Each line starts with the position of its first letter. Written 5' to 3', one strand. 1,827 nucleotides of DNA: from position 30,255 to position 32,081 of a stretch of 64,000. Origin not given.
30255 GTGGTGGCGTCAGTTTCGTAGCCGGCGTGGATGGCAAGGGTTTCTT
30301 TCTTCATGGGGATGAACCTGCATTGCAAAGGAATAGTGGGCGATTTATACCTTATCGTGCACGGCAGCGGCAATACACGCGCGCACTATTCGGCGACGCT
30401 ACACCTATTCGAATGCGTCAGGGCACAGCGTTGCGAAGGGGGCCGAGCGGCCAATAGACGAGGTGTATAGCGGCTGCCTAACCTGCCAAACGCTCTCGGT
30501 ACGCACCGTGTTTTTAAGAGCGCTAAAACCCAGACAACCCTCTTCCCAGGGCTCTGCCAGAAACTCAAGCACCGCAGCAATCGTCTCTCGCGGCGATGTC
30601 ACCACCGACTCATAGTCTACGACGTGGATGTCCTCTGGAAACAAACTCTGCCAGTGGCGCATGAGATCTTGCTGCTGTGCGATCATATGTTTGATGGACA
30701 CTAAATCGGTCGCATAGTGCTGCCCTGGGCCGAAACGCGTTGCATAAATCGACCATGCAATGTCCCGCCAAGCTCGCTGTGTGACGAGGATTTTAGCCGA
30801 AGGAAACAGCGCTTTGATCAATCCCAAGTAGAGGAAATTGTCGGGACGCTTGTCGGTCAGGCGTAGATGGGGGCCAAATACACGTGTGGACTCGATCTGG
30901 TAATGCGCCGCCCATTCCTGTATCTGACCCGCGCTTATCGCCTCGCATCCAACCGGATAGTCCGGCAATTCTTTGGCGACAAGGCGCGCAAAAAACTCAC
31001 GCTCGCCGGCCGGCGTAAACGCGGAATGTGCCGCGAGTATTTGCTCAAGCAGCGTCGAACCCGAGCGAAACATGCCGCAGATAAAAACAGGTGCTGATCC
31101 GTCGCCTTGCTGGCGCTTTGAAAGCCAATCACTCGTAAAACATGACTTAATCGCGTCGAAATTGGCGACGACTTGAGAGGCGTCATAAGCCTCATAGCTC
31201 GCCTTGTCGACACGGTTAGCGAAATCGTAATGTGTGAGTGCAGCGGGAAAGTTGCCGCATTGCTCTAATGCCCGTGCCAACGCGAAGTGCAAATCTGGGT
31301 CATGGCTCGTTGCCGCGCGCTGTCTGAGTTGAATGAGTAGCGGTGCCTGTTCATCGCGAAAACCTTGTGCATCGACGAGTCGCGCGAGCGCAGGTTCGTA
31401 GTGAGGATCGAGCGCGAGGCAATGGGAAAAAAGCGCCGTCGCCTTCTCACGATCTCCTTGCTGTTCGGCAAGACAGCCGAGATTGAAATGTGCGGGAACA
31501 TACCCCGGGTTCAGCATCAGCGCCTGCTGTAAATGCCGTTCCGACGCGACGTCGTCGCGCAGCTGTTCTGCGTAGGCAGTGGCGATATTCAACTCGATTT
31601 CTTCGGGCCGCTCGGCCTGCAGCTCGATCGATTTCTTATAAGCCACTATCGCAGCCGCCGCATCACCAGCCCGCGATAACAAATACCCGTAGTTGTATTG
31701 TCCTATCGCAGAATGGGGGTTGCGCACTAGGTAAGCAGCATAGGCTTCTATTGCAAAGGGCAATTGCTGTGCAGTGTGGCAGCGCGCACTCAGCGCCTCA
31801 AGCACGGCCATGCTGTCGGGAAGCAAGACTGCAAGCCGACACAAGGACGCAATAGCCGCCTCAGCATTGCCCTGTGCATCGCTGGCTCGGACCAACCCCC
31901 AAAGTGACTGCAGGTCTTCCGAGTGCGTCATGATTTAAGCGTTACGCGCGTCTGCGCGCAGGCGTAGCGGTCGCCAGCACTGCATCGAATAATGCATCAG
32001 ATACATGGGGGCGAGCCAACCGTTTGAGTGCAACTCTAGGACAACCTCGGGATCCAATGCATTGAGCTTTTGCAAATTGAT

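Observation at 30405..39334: Cluster of four TPR-fused modifying enzymes (two sulfotransferases, an Asp/Asn-beta-hydroxylase type, a 2OG-Oxy_5 type), two paralogous 2OG oxygenases and SapC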

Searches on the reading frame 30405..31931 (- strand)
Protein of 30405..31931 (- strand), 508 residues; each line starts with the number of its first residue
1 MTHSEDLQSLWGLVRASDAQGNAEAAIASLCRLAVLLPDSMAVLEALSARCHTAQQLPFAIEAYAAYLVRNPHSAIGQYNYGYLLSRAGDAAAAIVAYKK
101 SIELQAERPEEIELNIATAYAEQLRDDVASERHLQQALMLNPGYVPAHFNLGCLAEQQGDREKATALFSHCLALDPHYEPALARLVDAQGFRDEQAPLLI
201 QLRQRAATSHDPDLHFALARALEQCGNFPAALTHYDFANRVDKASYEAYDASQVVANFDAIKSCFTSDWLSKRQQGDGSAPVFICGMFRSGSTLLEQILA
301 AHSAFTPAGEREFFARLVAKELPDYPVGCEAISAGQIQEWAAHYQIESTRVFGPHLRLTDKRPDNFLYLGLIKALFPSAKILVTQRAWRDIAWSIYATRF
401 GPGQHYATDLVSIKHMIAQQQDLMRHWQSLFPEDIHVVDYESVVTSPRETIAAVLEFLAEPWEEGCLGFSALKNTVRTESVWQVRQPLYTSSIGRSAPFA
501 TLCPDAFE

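Call 3: search_protein_families(library=pfam, proteins=[window:30405-31931:-], max_evalue=0.01)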
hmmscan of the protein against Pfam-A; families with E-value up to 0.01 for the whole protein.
window:30405-31931:- (508 aa): 21 families
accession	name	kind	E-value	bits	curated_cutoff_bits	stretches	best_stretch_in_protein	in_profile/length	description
PF13469.12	Sulfotransfer_3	-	5.1e-34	118.9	27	1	281-464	1-216/216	Sulfotransferase family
PF07719.23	TPR_2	-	7.1e-13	48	27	1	147-178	3-34/34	Tetratricopeptide repeat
PF13181.12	TPR_8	-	1e-11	44.4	25.7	1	146-177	2-33/34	Tetratricopeptide repeat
PF00515.34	TPR_1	-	4.7e-10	39.3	27.8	1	146-178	2-34/34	Tetratricopeptide repeat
PF13428.12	TPR_14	-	8.7e-10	38.7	23.5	0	212-249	1-38/44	Tetratricopeptide repeat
PF00685.33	Sulfotransfer_1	-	4.3e-09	36.6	22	1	281-464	3-185/255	Sulfotransferase domain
PF13431.12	TPR_17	-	1.2e-08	34.9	24.4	0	134-164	2-32/34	Tetratricopeptide repeat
PF14559.12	TPR_19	-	9.6e-07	29.5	25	1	132-185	12-64/68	Tetratricopeptide repeat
PF09037.16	Sulphotransf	-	2.3e-06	27.7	22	0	284-349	4-49/244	Stf0 sulphotransferase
PF13432.12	TPR_16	-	4.2e-06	27.5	32.7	1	60-102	16-58/65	Tetratricopeptide repeat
PF13176.12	TPR_7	-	4.5e-05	23.7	27.9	0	147-177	1-31/36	Tetratricopeptide repeat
PF13424.12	TPR_12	-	0.00011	22.8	30.1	0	141-175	41-75/77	Tetratricopeptide repeat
PF23914.1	TPR_CcmH_CycH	-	0.00011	22.5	42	1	68-176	43-152/158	Cytochrome c-type biogenesis protein H TPR domain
PF13429.12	TPR_15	-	0.00019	21.4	26.2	1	154-237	155-239/280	Tetratricopeptide repeat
PF07721.20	TPR_4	-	0.00023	21.9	27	0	214-235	3-24/26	Tetratricopeptide repeat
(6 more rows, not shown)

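Call 5: search_protein_families(library=ncbifam, proteins=[window:30405-31931:-], max_evalue=0.001)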
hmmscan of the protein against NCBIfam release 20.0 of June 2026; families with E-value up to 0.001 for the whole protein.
window:30405-31931:- (508 aa): 10 families
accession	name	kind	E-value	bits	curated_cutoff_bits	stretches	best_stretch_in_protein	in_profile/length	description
TIGR02917.1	PEP_TPR_lipo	equivalog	2e-13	49.1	312.2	1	126-250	480-605/899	XrtA/PEP-CTERM system TPR-repeat protein PrsT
NF040959.1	MamA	equivalog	3.8e-11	42.8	200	1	5-109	69-173/204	magnetosome protein MamA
TIGR02521.1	type_IV_pilW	equivalog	2.4e-08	33.8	154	1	105-177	26-97/234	type IV pilus biogenesis/stability protein PilW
NF033920.0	C39_PA2778_fam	equivalog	1.1e-06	28.2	150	0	18-105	167-254/255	PA2778 family cysteine peptidase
NF033758.1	gliding_GltE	equivalog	1.5e-05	24.2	225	1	68-232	79-242/411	adventurous gliding motility TPR repeat lipoprotein GltE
NF047558.1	TPR_END_plus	domain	6.9e-05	22.7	32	0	147-178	1-32/56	TPR end-of-group domain-containing protein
TIGR02552.1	LcrH_SycD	equivalog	0.0003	20.5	104.8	0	19-114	30-125/136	SycD/LcrH family type III secretion system chaperone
NF008520.0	PRK11447.1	equivalog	0.00077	17.3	858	0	18-236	472-695/1157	cellulose synthase complex outer membrane protein BcsC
NF008755.0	PRK11788.1-3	equivalog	0.00078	18.9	430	0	123-222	191-292/388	lipopolysaccharide assembly protein LapB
NF033762.1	social_mot_Tgl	equivalog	0.00086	18.7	225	0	77-173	33-128/252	social motility TPR repeat lipoprotein Tgl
